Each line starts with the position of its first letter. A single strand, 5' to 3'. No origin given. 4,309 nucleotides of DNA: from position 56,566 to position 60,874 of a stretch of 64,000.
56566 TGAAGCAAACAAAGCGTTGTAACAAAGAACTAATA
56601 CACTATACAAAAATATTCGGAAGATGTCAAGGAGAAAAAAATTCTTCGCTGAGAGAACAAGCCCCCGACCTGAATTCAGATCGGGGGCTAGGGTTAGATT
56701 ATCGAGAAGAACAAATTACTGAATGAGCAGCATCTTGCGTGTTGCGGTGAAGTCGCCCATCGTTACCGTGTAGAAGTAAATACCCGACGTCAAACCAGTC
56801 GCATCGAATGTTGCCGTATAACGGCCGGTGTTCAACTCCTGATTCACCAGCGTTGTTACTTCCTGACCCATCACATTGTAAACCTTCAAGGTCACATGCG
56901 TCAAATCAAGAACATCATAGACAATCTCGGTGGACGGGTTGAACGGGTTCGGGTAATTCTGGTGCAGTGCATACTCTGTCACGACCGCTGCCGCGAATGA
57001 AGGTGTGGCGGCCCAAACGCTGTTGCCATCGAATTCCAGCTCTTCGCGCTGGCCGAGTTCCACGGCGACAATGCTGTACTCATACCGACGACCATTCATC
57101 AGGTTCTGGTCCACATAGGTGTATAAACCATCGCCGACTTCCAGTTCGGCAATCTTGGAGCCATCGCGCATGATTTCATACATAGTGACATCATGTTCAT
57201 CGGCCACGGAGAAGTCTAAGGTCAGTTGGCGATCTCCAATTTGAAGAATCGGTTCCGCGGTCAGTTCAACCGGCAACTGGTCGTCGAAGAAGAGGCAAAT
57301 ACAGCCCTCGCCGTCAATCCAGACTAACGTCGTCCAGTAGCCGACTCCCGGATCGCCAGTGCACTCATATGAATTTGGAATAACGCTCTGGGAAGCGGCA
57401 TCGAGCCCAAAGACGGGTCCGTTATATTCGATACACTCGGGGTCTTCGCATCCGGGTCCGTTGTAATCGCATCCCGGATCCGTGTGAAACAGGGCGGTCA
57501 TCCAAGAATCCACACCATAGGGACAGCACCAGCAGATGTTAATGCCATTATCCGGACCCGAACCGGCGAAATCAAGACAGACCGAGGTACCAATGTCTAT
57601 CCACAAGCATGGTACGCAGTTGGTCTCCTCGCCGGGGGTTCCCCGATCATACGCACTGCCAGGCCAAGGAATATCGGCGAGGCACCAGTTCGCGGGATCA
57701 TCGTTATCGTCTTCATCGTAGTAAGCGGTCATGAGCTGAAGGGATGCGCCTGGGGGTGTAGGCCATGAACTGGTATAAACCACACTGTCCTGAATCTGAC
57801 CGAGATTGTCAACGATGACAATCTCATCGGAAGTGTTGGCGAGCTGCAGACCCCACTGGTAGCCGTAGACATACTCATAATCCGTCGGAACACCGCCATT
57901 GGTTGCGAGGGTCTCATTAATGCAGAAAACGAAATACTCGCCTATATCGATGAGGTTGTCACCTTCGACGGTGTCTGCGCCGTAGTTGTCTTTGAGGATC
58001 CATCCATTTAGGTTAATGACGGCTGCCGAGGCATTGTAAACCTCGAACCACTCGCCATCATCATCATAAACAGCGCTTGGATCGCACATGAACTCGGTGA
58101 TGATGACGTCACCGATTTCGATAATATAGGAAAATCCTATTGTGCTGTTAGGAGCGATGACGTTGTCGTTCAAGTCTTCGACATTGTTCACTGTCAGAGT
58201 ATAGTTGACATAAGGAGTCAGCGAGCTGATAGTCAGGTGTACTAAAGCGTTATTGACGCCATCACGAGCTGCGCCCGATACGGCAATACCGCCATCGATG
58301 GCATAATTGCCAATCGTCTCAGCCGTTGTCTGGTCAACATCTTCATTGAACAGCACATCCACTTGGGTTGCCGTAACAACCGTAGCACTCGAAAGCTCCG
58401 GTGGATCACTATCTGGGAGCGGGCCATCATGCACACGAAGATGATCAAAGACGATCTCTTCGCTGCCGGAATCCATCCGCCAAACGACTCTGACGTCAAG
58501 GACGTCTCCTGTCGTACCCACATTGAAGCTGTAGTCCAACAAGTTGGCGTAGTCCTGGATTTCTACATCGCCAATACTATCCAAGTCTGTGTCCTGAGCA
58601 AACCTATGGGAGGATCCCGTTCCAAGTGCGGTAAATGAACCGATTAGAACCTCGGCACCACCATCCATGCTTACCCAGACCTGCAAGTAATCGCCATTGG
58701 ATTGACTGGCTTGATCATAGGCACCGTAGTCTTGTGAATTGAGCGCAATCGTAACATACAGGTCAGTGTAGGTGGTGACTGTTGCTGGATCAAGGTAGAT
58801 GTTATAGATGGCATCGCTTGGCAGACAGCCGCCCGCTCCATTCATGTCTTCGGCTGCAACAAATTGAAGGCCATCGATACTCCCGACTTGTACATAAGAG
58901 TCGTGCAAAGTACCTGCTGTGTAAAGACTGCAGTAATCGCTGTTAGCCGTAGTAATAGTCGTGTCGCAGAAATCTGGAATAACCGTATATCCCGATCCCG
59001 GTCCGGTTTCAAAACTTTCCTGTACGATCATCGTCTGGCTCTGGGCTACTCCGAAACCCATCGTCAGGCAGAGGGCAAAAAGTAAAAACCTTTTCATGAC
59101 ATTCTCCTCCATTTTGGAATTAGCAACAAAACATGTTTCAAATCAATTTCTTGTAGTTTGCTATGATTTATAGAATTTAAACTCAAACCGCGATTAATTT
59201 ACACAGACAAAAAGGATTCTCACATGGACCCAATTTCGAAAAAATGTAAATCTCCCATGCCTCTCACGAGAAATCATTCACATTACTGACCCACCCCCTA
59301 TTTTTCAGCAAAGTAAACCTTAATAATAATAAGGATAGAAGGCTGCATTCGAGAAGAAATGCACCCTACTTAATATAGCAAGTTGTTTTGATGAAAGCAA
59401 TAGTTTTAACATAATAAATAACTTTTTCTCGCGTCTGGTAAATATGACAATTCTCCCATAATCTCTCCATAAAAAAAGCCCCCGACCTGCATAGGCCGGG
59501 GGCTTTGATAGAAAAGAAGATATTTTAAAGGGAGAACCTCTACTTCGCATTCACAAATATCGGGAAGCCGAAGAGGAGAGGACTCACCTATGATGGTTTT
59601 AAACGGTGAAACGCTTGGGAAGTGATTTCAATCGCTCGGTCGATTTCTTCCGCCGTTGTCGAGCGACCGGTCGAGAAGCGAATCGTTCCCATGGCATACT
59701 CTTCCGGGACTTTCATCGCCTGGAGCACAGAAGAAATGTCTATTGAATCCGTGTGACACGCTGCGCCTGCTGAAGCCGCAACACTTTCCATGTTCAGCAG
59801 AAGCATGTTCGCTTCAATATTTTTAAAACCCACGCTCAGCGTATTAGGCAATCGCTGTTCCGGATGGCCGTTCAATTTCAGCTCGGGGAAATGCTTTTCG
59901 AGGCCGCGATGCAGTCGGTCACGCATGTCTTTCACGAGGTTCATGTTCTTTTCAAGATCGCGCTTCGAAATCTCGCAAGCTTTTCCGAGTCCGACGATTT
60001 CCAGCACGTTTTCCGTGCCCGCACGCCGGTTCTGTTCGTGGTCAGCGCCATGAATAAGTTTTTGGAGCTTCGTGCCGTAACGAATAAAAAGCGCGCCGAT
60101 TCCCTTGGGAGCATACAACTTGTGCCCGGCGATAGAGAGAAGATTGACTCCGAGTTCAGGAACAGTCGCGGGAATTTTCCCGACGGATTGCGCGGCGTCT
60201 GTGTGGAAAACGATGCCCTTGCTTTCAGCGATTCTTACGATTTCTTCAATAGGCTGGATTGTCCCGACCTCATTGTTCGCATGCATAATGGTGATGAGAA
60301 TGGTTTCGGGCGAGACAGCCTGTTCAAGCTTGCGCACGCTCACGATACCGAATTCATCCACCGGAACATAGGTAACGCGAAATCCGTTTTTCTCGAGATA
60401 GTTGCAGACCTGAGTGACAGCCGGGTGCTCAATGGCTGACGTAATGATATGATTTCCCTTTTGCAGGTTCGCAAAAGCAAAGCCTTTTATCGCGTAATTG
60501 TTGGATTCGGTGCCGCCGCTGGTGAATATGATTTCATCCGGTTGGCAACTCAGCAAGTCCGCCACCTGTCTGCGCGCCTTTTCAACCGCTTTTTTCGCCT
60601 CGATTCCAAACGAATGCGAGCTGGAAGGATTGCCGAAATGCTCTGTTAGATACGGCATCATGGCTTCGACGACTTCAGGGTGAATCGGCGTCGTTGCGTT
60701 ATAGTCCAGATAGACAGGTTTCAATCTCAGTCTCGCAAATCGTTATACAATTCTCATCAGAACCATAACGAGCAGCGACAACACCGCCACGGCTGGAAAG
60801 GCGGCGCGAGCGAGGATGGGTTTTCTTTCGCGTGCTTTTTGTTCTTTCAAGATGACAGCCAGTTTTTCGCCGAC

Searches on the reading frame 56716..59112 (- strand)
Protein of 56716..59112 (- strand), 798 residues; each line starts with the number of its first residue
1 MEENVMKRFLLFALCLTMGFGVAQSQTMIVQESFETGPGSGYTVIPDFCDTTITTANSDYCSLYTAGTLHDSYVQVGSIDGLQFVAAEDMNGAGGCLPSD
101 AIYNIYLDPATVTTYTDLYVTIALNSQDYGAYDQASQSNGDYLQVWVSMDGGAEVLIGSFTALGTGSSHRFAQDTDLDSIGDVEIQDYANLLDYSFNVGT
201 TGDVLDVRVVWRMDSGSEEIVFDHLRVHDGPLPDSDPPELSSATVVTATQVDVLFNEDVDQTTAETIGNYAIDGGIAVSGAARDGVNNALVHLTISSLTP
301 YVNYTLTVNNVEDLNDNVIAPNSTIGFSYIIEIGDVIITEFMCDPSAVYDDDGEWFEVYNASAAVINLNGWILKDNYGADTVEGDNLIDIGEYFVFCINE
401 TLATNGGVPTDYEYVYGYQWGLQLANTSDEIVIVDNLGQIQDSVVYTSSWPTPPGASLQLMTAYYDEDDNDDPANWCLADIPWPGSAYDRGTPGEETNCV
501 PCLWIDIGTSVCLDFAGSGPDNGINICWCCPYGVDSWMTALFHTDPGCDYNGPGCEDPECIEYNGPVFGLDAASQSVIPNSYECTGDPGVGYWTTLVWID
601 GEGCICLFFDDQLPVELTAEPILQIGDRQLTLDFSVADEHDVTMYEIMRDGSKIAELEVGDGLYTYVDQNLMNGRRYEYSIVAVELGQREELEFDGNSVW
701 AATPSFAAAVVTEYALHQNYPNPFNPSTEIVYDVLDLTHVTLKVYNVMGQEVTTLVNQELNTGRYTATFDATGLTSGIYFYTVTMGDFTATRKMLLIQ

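Call 72: search_protein_families(library=ncbifam, proteins=[window:56716-59112:-])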
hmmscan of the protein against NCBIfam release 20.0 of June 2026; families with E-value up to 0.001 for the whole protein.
window:56716-59112:- (798 aa): 3 families
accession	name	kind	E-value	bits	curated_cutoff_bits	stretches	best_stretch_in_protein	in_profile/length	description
TIGR04183.1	Por_Secre_tail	domain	4.6e-11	42.6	23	1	720-795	2-70/72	T9SS type A sorting domain-containing protein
NF038113.1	T9SSA_dep_M36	equivalog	5.7e-08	31.4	885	1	715-796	791-868/869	T9SS-dependent M36 family metallopeptidase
NF052323.1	T9SSA_dep_M6i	equivalog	4.1e-05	21.7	600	1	719-785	960-1026/1043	T9SS-dependent M6-like inactivated metalloprotease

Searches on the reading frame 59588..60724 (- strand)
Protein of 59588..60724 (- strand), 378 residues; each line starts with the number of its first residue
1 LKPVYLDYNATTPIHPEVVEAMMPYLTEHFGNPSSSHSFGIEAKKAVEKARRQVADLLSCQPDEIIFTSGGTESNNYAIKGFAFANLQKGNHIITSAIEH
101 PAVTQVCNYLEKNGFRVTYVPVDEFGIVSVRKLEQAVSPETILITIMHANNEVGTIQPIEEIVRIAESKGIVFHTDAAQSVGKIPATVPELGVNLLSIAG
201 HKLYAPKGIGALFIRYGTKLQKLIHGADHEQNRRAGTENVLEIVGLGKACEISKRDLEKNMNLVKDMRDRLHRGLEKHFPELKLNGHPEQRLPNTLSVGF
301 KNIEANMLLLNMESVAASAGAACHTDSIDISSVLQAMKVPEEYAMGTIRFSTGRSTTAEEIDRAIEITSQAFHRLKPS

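Call 72: search_protein_families(library=ncbifam, proteins=[window:59588-60724:-])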
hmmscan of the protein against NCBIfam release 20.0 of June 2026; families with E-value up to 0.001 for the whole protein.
window:59588-60724:- (378 aa): 40 families (the best 25 are shown)
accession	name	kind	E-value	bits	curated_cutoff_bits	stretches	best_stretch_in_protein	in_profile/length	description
TIGR03402.1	FeS_nifS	equivalog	2.6e-152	507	530.75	1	4-375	1-373/379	cysteine desulfurase NifS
NF010611.0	PRK14012.1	equivalog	6.2e-128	427.2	548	1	2-376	5-383/406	IscS subfamily cysteine desulfurase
TIGR02006.1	IscS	equivalog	9.9e-127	423.3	643.2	1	2-376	3-379/402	IscS subfamily cysteine desulfurase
TIGR03235.1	DNA_S_dndA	equivalog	1.3e-121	406.2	480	1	5-351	1-352/353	cysteine desulfurase DndA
TIGR03403.1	nifS_epsilon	equivalog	7.2e-108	360.8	587.7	1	4-376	1-377/382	NifS family cysteine desulfurase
NF002806.0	PRK02948.1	subfamily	8.4e-93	311.3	304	1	4-369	2-369/381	IscS subfamily cysteine desulfurase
TIGR01977.1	am_tr_V_EF2568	hypoth_equivalog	4.6e-53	180.6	377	1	4-368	1-373/376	cysteine desulfurase family protein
TIGR01979.1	sufS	subfamily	3.8e-45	154.4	475.1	1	4-215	20-234/403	SufS family cysteine desulfurase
NF040779.1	Sec_lyase_SclA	exception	6.3e-42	143.8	525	1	4-369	1-374/378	selenocysteine lyase SclA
NF041166.1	f2_encap_cargo1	exception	4.4e-38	131.8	800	1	4-215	247-461/623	family 2A encapsulin nanocompartment cargo protein cysteine desulfurase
NF006791.0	PRK09295.1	equivalog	7.7e-30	104.3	661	1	4-216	25-240/406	cysteine desulfurase SufS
NF008126.0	PRK10874.1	equivalog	1.2e-29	103.7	607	1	3-215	20-235/401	cysteine desulfurase CsdA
TIGR03392.1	FeS_syn_CsdA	equivalog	1.7e-28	99.9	493.6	1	3-214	17-231/398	cysteine desulfurase CsdA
TIGR01976.1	am_tr_V_VC1184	hypoth_equivalog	4.7e-23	82.1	352.35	1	4-220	20-237/401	cysteine desulfurase-like protein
TIGR03812.1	tyr_de_CO2_Arch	equivalog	1.3e-13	50.6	299.4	1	14-180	32-194/375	tyrosine decarboxylase MfnA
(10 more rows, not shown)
